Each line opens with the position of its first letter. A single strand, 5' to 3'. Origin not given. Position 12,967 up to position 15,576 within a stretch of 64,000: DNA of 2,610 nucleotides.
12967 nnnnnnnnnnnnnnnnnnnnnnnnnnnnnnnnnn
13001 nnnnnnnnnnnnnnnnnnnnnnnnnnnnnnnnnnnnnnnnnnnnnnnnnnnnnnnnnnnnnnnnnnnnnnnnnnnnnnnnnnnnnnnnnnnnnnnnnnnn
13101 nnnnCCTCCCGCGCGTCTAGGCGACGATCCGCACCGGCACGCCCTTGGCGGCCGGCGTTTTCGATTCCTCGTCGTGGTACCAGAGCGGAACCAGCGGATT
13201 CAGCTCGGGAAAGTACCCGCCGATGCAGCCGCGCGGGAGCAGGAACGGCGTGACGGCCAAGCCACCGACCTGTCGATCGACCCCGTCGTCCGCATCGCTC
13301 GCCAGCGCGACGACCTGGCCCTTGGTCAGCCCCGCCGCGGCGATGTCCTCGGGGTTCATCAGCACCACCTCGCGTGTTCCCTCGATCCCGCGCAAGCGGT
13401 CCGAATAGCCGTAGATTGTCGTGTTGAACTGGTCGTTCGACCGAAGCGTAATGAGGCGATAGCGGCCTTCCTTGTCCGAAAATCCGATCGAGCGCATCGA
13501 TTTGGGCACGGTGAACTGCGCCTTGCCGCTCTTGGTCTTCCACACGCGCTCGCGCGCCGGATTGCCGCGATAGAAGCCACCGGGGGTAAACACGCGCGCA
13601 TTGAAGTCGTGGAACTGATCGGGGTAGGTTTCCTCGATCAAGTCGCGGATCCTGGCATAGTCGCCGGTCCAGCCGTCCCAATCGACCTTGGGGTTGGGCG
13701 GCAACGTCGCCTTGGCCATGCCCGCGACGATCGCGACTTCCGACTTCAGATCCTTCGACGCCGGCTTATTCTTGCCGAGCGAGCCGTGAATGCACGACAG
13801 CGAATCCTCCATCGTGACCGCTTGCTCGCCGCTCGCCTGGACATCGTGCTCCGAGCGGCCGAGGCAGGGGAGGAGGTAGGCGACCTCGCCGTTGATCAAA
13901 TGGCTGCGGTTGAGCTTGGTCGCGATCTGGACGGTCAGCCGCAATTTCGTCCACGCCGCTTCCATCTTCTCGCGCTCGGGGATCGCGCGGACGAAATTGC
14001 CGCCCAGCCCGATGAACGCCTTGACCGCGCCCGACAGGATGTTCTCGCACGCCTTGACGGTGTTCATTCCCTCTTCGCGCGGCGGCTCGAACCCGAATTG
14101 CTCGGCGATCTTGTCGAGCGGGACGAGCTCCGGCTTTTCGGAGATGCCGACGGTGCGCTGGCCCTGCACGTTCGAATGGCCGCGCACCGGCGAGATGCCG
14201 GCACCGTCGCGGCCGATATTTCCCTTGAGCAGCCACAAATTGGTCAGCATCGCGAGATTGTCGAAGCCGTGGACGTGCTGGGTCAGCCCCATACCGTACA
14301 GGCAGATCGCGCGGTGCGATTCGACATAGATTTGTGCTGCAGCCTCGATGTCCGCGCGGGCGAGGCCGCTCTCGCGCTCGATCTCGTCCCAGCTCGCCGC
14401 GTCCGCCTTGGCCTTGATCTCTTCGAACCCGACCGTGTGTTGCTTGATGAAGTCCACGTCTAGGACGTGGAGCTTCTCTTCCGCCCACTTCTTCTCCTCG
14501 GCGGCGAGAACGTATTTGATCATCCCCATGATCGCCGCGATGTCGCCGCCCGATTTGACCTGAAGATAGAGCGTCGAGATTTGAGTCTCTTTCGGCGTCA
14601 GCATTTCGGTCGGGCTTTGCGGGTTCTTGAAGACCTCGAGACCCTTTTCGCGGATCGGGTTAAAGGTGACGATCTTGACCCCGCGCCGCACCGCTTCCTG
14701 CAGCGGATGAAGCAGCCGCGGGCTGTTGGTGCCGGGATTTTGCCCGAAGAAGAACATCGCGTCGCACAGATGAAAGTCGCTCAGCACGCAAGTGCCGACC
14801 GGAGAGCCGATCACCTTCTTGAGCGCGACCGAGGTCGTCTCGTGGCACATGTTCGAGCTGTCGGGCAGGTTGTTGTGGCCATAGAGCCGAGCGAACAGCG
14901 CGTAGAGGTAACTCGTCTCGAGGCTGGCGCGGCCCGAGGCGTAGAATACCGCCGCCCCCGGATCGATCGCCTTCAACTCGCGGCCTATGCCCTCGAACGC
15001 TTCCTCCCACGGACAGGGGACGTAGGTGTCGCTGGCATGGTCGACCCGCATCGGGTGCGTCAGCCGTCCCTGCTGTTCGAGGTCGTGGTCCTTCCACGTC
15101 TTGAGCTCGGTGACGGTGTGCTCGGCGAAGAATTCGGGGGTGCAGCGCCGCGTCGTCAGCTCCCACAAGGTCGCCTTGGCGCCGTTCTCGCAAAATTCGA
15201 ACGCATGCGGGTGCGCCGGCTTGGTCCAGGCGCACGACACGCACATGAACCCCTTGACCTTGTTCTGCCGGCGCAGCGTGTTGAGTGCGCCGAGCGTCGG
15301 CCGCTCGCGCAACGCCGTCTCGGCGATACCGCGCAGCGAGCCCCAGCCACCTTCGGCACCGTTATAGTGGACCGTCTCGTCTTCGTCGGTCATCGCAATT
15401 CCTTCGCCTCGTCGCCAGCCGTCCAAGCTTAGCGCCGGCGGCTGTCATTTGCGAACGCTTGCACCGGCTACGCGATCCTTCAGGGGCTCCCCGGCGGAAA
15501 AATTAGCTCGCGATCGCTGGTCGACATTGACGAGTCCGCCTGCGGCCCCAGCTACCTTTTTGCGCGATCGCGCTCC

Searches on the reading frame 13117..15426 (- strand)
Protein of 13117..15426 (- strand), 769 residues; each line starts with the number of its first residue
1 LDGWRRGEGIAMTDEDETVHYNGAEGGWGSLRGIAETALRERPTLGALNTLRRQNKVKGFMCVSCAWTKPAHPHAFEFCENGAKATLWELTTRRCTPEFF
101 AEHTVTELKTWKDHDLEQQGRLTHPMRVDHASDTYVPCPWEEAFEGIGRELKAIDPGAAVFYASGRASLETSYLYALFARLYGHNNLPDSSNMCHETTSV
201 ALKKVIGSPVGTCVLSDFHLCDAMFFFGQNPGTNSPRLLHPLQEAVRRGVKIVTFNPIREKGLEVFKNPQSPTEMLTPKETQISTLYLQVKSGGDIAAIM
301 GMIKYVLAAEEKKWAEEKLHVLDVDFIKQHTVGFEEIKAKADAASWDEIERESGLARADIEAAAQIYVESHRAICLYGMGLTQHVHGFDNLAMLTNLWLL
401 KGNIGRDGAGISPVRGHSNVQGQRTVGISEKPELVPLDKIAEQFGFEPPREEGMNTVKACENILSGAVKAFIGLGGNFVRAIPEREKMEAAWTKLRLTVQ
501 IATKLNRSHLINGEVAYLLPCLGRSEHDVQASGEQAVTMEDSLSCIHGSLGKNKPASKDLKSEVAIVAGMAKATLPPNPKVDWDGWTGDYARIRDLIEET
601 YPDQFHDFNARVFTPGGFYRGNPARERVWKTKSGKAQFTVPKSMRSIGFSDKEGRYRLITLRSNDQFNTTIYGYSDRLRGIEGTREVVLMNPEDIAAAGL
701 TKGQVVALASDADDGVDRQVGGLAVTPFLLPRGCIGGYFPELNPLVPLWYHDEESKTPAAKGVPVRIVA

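Call 10: search_protein_families(library=pfam, proteins=[window:13117-15426:-], max_evalue=0.01)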
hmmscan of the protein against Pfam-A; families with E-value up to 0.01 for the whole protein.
window:13117-15426:- (769 aa): 2 families
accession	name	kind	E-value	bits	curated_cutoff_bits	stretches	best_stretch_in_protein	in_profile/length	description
PF00384.28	Molybdopterin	-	5.9e-17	62.2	24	1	121-499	1-290/353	Molybdopterin oxidoreductase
PF01568.27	Molydop_binding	-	7.1e-08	32.9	26.8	1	656-759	1-105/110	Molydopterin dinucleotide binding domain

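Call 67: search_protein_families(library=ncbifam, proteins=[window:13117-15426:-], max_evalue=1e-10)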
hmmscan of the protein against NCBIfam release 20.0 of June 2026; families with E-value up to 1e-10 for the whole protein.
window:13117-15426:- (769 aa): 10 families
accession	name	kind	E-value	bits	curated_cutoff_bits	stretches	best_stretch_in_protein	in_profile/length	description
TIGR01701.1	Fdhalpha-like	subfamily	1.7e-280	932.4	582.15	1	26-768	3-742/744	FdhF/YdeP family oxidoreductase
NF007406.0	PRK09939.1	equivalog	8.6e-224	745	1473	1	20-767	7-755/759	acid resistance putative oxidoreductase YdeP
TIGR01591.1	Fdh-alpha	equivalog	3.7e-62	210.4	666.25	1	117-710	49-617/672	formate dehydrogenase subunit alpha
NF047855.1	AssmNtatRedNasC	equivalog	1.9e-29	102.4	1100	1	118-501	74-443/708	assimilatory nitrate reductase catalytic subunit NasC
TIGR01553.1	formate-DH-alph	equivalog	1.7e-22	79.1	814.2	0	362-429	391-458/1009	formate dehydrogenase-N subunit alpha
NF041323.1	Nitr_red_NasA_Halo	equivalog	1.3e-18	66.9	1000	1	121-696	51-602/673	assimilatory nitrate reductase NasA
TIGR02693.1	arsenite_ox_L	equivalog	1.9e-13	49.3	359.05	1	283-419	289-422/806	arsenate reductase (azurin) large subunit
NF012032.0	PRK15488.1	equivalog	4e-13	48.3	694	1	119-500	96-462/759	thiosulfate reductase PhsA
TIGR01973.1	NuoG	equivalog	7.7e-12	44.8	470.05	1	116-343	264-493/606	NADH-quinone oxidoreductase subunit NuoG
NF041513.1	formate_DH_Act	exception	1.5e-11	42.9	1400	0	352-424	406-482/1067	formate dehydrogenase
